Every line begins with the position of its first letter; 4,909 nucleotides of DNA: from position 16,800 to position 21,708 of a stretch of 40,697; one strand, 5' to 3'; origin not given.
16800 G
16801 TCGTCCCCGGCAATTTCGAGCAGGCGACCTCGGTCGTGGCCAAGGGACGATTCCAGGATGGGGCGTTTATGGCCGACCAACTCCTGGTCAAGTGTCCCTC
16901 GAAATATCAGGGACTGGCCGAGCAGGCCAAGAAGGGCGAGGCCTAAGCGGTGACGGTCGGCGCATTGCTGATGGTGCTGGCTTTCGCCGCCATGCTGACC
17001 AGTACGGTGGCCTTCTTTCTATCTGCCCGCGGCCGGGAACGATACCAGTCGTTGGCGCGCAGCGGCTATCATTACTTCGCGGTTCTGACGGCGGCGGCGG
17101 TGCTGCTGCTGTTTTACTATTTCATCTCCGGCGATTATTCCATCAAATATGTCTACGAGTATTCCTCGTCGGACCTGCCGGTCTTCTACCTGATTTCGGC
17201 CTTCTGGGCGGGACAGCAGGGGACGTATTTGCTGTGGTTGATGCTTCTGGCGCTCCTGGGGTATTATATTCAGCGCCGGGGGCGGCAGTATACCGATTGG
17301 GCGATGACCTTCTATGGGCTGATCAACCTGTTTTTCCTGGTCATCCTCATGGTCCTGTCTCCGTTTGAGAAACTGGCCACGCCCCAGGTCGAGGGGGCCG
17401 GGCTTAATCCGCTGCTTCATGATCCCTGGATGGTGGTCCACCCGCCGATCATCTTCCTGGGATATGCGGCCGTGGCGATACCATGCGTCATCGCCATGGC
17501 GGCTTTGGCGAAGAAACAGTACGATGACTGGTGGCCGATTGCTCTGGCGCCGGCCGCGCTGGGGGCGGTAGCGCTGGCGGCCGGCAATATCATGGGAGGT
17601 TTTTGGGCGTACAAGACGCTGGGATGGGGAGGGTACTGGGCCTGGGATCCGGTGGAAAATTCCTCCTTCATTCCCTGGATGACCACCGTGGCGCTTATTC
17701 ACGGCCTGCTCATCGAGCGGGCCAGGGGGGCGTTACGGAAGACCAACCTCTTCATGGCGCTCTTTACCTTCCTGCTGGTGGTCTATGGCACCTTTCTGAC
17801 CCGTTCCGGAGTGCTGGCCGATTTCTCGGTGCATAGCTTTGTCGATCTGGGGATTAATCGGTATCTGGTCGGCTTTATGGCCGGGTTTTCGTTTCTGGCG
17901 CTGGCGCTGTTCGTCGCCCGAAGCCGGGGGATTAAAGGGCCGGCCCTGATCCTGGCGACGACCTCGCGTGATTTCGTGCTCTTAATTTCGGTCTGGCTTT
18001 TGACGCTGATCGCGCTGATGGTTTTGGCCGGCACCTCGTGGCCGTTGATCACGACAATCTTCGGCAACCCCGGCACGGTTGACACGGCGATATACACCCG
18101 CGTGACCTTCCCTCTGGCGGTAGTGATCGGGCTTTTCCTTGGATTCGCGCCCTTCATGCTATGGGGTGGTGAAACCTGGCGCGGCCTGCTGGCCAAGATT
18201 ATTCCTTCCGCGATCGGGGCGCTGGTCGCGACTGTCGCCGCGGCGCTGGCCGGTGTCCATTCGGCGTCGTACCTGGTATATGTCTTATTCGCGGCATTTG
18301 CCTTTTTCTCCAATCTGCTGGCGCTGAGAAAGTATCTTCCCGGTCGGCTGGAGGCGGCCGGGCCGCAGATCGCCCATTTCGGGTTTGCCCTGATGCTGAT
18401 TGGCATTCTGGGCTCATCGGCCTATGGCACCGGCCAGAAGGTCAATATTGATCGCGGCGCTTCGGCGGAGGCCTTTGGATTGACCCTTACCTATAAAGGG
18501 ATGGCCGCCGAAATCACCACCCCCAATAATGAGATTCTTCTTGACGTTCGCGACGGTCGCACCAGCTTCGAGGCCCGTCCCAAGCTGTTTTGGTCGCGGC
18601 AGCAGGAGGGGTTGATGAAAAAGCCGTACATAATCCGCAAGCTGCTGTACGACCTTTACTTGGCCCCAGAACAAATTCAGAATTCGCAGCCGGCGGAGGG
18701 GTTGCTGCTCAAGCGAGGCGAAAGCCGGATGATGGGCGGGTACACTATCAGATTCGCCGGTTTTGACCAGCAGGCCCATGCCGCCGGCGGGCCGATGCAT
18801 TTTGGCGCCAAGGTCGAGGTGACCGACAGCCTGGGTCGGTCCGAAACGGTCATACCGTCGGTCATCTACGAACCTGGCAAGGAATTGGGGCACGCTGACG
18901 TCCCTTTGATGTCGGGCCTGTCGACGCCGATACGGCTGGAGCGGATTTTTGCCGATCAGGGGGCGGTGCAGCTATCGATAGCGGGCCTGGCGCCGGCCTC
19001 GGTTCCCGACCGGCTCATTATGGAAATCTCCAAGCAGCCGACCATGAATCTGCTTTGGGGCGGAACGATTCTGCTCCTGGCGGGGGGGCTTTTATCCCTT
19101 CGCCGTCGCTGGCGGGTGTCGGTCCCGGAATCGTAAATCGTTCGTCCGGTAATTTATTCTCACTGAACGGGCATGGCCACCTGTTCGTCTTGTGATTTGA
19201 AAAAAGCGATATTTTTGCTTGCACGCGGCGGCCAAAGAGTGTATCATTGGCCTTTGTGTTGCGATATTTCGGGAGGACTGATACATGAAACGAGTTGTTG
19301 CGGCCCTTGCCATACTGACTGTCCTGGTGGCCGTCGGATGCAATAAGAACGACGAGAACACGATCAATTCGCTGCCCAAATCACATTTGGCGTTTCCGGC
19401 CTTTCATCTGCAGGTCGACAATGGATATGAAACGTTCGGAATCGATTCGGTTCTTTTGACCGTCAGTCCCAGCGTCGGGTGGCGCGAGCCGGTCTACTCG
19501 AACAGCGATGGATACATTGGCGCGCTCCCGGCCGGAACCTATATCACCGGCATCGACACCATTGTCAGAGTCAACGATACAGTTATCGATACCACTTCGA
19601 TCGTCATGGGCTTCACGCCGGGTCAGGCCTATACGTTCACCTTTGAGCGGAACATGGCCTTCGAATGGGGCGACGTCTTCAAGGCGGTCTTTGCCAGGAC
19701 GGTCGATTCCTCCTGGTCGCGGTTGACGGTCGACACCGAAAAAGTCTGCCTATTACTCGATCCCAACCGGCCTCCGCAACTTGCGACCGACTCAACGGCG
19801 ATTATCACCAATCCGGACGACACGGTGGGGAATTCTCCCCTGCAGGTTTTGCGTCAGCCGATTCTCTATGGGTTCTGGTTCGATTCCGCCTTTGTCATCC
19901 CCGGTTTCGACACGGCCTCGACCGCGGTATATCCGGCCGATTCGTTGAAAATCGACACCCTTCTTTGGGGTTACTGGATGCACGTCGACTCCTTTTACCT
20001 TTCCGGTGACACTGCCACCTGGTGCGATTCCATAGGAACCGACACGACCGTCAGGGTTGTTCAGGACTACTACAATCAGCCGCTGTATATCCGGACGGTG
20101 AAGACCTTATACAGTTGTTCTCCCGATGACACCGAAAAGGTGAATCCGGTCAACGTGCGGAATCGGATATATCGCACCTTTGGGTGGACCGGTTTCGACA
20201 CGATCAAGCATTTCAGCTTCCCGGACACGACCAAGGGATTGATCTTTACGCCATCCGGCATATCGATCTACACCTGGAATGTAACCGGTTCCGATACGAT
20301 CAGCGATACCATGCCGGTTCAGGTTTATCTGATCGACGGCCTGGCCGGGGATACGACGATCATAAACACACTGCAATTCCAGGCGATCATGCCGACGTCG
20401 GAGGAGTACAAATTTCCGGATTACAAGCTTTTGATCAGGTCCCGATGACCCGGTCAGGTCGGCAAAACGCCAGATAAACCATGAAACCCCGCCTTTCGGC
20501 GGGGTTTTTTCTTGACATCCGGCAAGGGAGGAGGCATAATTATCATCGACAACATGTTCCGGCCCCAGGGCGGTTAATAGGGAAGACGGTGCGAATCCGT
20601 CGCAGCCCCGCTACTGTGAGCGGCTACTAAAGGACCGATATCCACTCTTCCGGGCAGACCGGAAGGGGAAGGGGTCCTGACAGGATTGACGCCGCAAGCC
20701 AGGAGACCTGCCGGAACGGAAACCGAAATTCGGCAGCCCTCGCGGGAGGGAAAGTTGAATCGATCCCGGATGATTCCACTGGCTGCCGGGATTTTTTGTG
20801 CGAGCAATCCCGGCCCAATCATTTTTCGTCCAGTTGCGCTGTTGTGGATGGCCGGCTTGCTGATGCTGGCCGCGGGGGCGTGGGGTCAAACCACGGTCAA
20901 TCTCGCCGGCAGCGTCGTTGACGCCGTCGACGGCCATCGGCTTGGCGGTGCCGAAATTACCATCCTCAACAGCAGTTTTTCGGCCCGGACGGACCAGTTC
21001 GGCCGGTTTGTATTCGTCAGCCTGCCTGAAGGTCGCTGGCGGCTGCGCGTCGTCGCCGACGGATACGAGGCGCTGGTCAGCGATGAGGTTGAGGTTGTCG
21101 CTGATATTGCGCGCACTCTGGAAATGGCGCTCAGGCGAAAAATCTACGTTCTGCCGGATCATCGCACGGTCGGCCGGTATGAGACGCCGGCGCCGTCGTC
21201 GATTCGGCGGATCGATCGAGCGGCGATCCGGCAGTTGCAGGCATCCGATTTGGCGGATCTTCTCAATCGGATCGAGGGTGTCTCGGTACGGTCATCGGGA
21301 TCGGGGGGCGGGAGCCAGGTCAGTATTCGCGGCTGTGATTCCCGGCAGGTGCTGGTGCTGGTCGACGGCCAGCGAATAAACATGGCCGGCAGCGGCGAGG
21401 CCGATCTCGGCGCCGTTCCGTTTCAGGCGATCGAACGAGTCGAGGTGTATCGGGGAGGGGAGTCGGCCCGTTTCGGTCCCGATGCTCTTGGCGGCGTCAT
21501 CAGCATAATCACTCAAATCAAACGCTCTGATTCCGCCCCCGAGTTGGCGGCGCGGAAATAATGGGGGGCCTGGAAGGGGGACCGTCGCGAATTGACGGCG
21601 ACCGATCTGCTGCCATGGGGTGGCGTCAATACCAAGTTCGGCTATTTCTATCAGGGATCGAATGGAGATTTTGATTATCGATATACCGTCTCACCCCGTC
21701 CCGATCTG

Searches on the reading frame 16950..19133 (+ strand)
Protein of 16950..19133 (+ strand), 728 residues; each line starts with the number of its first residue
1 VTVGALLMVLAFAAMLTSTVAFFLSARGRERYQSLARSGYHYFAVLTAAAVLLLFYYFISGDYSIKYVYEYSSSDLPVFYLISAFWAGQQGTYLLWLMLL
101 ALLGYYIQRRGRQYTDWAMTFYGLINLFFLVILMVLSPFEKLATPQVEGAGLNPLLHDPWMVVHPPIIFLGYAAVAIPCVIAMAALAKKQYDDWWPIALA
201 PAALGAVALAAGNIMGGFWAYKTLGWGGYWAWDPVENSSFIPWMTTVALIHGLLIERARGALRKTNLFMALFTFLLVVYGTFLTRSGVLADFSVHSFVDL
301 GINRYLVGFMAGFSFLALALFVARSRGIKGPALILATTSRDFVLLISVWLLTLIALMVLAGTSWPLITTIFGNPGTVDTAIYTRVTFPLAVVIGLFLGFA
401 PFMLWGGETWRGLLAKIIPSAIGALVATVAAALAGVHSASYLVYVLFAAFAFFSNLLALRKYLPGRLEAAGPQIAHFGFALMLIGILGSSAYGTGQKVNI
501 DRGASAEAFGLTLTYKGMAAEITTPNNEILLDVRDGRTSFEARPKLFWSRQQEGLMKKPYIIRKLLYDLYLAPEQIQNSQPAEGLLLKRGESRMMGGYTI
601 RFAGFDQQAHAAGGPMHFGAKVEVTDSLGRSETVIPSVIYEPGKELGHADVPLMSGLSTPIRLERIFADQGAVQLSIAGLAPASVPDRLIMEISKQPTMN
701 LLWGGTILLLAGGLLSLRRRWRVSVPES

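Call 91: search_protein_families(library=pfam, proteins=[window:16950-19133:+], max_evalue=0.00001)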
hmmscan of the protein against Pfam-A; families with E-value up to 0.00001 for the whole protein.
window:16950-19133:+ (728 aa): 2 families
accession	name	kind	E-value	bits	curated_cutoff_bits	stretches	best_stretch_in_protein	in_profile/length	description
PF01578.25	Cytochrom_C_asm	-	2.7e-30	106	29.9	1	91-286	6-206/212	Cytochrome C assembly protein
PF16327.10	CcmF_C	-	2.7e-24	86.4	28.7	1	316-527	10-233/323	Cytochrome c-type biogenesis protein CcmF C-terminal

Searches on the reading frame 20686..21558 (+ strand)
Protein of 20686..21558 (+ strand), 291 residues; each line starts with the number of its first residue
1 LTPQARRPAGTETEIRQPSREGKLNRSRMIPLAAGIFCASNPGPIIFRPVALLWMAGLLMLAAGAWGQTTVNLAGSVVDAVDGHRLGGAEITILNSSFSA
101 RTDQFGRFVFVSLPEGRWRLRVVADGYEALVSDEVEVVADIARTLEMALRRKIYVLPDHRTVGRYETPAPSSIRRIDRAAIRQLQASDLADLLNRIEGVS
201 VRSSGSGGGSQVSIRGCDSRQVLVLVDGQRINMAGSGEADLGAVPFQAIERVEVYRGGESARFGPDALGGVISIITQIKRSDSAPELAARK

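Call 91: search_protein_families(library=pfam, proteins=[window:20686-21558:+], max_evalue=0.00001)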
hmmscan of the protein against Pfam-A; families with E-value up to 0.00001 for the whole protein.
window:20686-21558:+ (291 aa): 3 families
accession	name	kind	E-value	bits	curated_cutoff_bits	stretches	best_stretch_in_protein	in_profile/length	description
PF07715.20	Plug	-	1.6e-29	103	23.9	1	169-271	5-107/107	TonB-dependent Receptor Plug Domain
PF13620.12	CarboxypepD_reg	-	1.2e-13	51.6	32.3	1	73-149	2-81/82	Carboxypeptidase regulatory-like domain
PF13715.12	CarbopepD_reg_2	-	3e-07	30.8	32.2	1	74-148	2-75/88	CarboxypepD_reg-like domain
